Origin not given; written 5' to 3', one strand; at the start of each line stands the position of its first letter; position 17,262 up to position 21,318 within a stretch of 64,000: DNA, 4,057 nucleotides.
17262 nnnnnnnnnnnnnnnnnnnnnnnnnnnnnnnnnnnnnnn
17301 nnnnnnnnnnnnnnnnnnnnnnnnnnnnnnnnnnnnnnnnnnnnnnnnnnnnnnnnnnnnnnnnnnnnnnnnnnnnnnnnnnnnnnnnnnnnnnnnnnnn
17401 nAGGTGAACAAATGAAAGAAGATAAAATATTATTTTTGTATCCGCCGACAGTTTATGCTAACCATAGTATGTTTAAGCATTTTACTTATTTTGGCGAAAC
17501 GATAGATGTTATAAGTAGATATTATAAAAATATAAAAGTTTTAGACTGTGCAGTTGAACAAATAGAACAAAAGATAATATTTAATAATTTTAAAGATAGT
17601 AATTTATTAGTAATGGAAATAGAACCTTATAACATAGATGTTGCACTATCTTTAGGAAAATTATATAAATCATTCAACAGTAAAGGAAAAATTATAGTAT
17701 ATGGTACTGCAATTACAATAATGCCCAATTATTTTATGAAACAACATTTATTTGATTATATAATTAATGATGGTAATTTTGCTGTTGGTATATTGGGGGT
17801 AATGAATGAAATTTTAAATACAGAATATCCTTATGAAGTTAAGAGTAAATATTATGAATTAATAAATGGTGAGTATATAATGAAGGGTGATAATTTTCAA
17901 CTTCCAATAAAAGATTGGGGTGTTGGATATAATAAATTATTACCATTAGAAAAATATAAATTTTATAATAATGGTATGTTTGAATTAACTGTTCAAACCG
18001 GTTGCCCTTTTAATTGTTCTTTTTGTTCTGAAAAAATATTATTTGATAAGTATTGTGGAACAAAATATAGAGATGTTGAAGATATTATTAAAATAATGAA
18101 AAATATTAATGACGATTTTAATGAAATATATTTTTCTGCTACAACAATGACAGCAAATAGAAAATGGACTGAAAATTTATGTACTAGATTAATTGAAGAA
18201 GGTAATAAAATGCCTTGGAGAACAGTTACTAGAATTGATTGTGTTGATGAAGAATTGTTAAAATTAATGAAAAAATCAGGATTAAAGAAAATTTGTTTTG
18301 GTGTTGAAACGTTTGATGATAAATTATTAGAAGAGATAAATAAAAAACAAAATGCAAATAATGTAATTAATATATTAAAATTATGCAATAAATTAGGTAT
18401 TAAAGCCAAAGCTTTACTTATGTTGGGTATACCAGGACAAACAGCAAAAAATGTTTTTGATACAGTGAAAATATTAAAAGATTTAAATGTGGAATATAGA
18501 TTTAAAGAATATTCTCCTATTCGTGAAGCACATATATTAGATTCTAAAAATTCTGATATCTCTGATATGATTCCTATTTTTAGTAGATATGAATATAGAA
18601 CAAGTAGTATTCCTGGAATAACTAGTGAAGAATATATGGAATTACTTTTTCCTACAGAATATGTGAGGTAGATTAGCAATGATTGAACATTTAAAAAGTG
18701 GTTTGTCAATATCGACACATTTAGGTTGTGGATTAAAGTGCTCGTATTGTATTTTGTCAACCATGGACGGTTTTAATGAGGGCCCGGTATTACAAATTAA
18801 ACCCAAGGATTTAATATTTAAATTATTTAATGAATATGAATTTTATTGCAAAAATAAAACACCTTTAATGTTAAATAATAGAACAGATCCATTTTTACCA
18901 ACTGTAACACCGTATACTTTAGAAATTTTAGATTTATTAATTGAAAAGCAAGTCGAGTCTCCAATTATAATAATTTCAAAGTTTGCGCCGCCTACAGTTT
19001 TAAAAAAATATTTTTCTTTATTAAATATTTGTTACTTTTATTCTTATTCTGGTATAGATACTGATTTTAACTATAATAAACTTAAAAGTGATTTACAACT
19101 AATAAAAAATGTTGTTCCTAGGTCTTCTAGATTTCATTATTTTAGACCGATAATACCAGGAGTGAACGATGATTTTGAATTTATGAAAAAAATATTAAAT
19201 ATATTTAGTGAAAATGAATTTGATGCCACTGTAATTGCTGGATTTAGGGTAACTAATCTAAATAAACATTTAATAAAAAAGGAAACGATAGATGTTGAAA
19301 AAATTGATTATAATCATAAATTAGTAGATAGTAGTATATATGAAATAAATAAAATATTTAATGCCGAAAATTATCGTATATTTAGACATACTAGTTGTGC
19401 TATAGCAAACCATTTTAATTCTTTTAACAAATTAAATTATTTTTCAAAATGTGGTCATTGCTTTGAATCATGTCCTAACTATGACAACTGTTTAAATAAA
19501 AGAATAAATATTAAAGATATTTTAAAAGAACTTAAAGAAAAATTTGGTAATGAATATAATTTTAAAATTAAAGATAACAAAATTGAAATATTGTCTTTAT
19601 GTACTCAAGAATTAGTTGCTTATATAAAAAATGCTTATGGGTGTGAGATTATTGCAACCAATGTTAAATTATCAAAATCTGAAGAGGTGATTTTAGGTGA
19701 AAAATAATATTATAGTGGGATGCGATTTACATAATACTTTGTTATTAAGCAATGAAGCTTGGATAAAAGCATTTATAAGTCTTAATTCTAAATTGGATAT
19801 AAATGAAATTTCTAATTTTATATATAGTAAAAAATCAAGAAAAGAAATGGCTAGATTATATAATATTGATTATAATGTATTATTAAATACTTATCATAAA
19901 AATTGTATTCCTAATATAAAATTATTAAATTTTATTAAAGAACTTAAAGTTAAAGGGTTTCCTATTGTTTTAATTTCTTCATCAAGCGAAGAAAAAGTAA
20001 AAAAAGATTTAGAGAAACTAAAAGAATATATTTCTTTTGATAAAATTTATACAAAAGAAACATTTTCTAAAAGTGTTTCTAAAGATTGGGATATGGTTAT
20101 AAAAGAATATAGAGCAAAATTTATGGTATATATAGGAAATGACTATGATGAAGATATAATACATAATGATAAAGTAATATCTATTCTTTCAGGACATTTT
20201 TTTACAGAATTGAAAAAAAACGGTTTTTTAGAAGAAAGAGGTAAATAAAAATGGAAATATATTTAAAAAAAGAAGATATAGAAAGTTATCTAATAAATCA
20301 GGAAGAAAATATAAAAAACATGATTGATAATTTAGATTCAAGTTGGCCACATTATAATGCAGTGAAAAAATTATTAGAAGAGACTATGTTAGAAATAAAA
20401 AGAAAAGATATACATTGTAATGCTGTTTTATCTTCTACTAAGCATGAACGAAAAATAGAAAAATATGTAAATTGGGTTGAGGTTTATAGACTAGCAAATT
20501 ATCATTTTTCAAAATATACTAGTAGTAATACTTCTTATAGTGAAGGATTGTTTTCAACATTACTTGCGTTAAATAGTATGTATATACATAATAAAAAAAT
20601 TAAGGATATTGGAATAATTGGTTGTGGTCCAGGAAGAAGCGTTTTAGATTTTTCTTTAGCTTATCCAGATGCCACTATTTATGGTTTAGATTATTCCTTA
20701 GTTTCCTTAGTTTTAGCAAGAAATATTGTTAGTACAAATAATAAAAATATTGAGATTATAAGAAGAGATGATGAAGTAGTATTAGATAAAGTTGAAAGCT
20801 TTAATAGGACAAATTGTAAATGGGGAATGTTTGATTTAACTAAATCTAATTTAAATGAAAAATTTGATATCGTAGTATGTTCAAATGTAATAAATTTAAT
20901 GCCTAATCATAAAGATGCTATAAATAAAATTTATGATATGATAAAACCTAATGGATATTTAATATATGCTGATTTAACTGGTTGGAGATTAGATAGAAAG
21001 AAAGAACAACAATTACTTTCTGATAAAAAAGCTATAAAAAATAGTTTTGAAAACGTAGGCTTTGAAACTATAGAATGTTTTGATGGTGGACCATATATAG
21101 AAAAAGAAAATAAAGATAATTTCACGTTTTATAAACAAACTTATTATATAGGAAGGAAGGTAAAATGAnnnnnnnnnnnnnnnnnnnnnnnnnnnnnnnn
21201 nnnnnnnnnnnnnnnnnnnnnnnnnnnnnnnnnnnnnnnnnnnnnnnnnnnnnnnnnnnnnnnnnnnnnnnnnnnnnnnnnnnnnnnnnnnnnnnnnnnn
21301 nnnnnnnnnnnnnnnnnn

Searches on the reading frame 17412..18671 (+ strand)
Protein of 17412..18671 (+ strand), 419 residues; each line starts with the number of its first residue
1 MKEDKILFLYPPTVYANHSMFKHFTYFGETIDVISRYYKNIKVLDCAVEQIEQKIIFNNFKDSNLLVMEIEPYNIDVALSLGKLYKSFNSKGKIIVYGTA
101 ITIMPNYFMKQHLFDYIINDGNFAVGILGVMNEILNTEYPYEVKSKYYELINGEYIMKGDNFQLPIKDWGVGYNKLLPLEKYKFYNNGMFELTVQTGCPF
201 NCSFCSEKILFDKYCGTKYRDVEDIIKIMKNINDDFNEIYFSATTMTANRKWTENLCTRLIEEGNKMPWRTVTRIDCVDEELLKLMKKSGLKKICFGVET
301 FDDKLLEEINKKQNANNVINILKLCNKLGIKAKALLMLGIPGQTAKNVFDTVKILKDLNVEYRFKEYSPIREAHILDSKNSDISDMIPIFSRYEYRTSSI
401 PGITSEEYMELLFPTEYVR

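Call 4: search_protein_families(library=pfam, proteins=[window:17412-18671:+], max_evalue=0.01)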
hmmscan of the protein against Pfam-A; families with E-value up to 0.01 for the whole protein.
window:17412-18671:+ (419 aa): 1 family
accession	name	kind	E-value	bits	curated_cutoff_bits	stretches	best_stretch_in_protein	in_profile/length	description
PF04055.27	Radical_SAM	-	1.9e-22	80.7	29.5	1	194-353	3-164/166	Radical SAM superfamily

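Call 16: search_protein_families(library=ncbifam, proteins=[window:17412-18671:+], max_evalue=0.001)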
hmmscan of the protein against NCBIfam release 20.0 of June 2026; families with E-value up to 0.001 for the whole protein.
window:17412-18671:+ (419 aa): 38 families (the best 25 are shown)
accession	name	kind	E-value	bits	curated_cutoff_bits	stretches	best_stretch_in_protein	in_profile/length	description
TIGR03471.1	HpnJ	equivalog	3.2e-24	85.7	577.6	1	40-361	46-368/472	hopanoid biosynthesis associated radical SAM protein HpnJ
TIGR04479.1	bcpD_PhpK_rSAM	subfamily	2.1e-22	79.2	600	1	191-358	243-409/504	PhpK family radical SAM P-methyltransferase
NF050148.1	rSAM_ApyD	equivalog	2.6e-22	79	750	1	180-356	185-364/645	RiPP biosynthesis radical SAM protein ApyD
TIGR04072.2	rSAM_ladder_B12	equivalog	4e-22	78.5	360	1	89-364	96-355/443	lipid biosynthesis B12-binding/radical SAM protein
TIGR02026.1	BchE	equivalog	1e-20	74.1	481.35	1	176-397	179-403/497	magnesium-protoporphyrin IX monomethyl ester anaerobic oxidative cyclase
TIGR04013.1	B12_SAM_MJ_1487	hypoth_equivalog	3e-15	56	251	1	172-359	131-334/382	TIGR04013 family B12-binding domain/radical SAM domain-containing protein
TIGR01212.1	TIGR01212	equivalog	3.2e-15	56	180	1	197-361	39-208/302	tRNA modification radical SAM protein MnmL/YtqA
NF038361.1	rSAM_Sden_1168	equivalog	1.9e-14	53.1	575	1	187-358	280-451/560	Sden_1168 family B12-binding radical SAM P-methyltransferase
NF006064.0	PRK08207.2-2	equivalog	2.2e-14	53.3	504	1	198-361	154-331/465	coproporphyrinogen III oxidase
NF033070.1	rSAM_AprD4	equivalog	4.1e-14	52.3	500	1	190-359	197-367/456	AprD4 family radical SAM diol-dehydratase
TIGR04014.1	B12_SAM_MJ_0865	equivalog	1.2e-13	50.7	360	1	196-393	167-372/434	methyl-coenzyme M reductase glutamine C-methyltransferase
TIGR04385.1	B12_rSAM_cofa1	equivalog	6e-13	48.8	450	1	86-357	94-363/438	B12 lower ligand biosynthesis radical SAM protein BzaD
TIGR00539.1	hemN_rel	equivalog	2.2e-11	43.5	205.4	1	275-362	95-183/361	radical SAM family heme chaperone HemW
TIGR03994.1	rSAM_HemZ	equivalog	3.8e-11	42.7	321.4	1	198-359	98-267/401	coproporphyrinogen dehydrogenase HemZ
NF040542.1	rSAM_RCCLKC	equivalog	1.5e-10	40.8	450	1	36-334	26-326/423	arsinothricin biosynthesis radical SAM protein ArsL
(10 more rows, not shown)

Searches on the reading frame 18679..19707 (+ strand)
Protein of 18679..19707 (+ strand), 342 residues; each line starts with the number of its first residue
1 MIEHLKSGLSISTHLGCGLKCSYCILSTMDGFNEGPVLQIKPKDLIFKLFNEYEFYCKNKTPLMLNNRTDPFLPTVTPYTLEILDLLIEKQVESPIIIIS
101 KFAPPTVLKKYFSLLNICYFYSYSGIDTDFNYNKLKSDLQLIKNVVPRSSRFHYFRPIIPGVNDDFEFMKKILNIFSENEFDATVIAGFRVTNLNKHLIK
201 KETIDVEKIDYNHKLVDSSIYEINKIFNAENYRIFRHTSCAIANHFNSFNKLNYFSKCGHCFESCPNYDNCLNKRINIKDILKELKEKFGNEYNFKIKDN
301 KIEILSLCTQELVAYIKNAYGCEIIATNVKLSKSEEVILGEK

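Call 4: search_protein_families(library=pfam, proteins=[window:18679-19707:+], max_evalue=0.01)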
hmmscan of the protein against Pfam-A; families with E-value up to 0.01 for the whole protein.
window:18679-19707:+ (342 aa): 0 families

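Call 16: search_protein_families(library=ncbifam, proteins=[window:18679-19707:+], max_evalue=0.001)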
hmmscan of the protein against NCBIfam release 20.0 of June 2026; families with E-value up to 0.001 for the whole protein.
window:18679-19707:+ (342 aa): 0 families

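Call 48: search_protein_families(library=pfam, proteins=[window:18679-19707:+], max_evalue=0.01)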
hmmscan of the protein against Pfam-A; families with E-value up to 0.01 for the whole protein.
window:18679-19707:+ (342 aa): 0 families

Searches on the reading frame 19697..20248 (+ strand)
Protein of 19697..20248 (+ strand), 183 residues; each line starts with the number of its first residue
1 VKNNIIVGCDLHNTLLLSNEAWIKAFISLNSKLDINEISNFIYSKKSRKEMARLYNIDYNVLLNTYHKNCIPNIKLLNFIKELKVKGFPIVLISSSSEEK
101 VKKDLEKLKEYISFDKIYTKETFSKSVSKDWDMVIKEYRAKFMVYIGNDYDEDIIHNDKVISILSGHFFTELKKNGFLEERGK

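Call 4: search_protein_families(library=pfam, proteins=[window:19697-20248:+], max_evalue=0.01)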
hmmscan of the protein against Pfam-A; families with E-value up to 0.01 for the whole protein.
window:19697-20248:+ (183 aa): 3 families
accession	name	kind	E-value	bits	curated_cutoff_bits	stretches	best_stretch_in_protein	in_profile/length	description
PF13419.12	HAD_2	-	9.6e-06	26.3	23.8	1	35-126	45-134/178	Haloacid dehalogenase-like hydrolase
PF03767.20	Acid_phosphat_B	-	0.00051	20.1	27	1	38-112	89-161/230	HAD superfamily, subfamily IIIB (Acid phosphatase)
PF00702.32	Hydrolase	-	0.00067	20.5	26.4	1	68-154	95-184/191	haloacid dehalogenase-like hydrolase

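Call 16: search_protein_families(library=ncbifam, proteins=[window:19697-20248:+], max_evalue=0.001)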
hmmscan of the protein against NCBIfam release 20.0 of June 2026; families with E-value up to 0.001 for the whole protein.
window:19697-20248:+ (183 aa): 1 family
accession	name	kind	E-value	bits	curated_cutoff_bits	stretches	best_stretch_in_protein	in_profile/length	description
TIGR01681.1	HAD-SF-IIIC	subfamily_domain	0.00011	23.1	35.75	1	76-131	37-92/132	HAD-IIIC family phosphatase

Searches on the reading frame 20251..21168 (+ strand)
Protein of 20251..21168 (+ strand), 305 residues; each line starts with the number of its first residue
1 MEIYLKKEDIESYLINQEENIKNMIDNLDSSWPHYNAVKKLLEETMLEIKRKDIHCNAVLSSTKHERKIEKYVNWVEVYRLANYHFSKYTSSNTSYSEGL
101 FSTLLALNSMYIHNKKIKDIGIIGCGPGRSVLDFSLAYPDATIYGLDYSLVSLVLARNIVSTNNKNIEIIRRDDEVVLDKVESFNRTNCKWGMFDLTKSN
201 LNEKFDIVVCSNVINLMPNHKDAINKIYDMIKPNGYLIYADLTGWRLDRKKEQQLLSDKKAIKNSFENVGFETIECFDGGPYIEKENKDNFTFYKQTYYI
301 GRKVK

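Call 4: search_protein_families(library=pfam, proteins=[window:20251-21168:+], max_evalue=0.01)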
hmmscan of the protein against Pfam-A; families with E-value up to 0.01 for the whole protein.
window:20251-21168:+ (305 aa): 8 families
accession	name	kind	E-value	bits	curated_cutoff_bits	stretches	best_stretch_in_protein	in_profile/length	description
PF13847.12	Methyltransf_31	-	5.9e-14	52.4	27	1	123-284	10-133/145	Methyltransferase domain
PF08242.18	Methyltransf_12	-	1.8e-11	45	30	1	123-237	3-98/98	Methyltransferase domain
PF13649.12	Methyltransf_25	-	9.3e-11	42.7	27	2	123-184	4-65/97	Methyltransferase domain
PF08241.18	Methyltransf_11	-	2.6e-10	41.2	21.2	1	123-238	3-94/95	Methyltransferase domain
PF13489.12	Methyltransf_23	-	2.1e-08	34.5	27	1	123-251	29-138/164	Methyltransferase domain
PF01739.24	CheR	-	2e-05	24.6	27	1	141-238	65-172/195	CheR methyltransferase, SAM binding domain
PF05401.17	NodS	-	0.00039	20.8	24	1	186-240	88-145/201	Nodulation protein S (NodS)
PF02390.23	Methyltransf_4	-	0.003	17.5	24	0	123-178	8-65/173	Putative methyltransferase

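Call 16: search_protein_families(library=ncbifam, proteins=[window:20251-21168:+], max_evalue=0.001)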
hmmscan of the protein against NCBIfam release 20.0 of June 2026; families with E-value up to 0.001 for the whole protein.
window:20251-21168:+ (305 aa): 13 families
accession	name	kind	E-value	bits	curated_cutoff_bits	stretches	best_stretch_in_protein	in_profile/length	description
NF045667.1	MTase_DVU1556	equivalog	9.4e-08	31.8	155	1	202-277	82-166/213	DVU_1556 family methyltransferase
TIGR02072.1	BioC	equivalog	1.1e-07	32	184.95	1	113-243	34-136/244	malonyl-ACP O-methyltransferase BioC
NF041536.1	ArsM_DUF2284_UU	exception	1.7e-07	30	575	1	141-242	95-183/459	arsenite methyltransferase/DUF2284 domain selenoprotein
TIGR01983.1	UbiG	equivalog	4.1e-07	29.5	102.95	1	111-240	42-152/228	bifunctional 2-polyprenyl-6-hydroxyphenol methylase/3-demethylubiquinol 3-O-methyltransferase UbiG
TIGR04345.1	ovoA_Cterm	equivalog_domain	9.7e-07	28.6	170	1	83-266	12-196/242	putative 4-mercaptohistidine N1-methyltransferase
NF040539.1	AST_met_ArsM_2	exception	1e-06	28.8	240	1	199-246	123-170/262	putative arsinothricin biosynthesis methyltransferase ArsM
NF041537.1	ArsM_AhpD_UU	exception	2.5e-06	26.5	510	1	201-242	142-183/345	arsenite methyltransferase/AhpD domain selenoprotein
NF002463.0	PRK01683.1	equivalog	2.6e-06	27.2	297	0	112-160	27-75/258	trans-aconitate 2-methyltransferase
NF010703.0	PRK14103.1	equivalog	1.2e-05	24.9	320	1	114-237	27-122/256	trans-aconitate 2-methyltransferase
NF041650.1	nod_mtase_NodS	equivalog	0.0002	21.1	300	0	185-240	82-140/190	nodulation methyltransferase NodS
NF043040.1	corrin_prot_MT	hypoth_equivalog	0.00051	19.5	180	0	123-241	48-149/216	corrinoid protein-associated methyltransferase CpaM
TIGR00091.1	TIGR00091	equivalog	0.00077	18.9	112.65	0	123-183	23-84/194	tRNA (guanosine(46)-N7)-methyltransferase TrmB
NF008823.0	PRK11873.1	subfamily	0.00082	18.9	263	0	203-242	145-184/272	arsenite methyltransferase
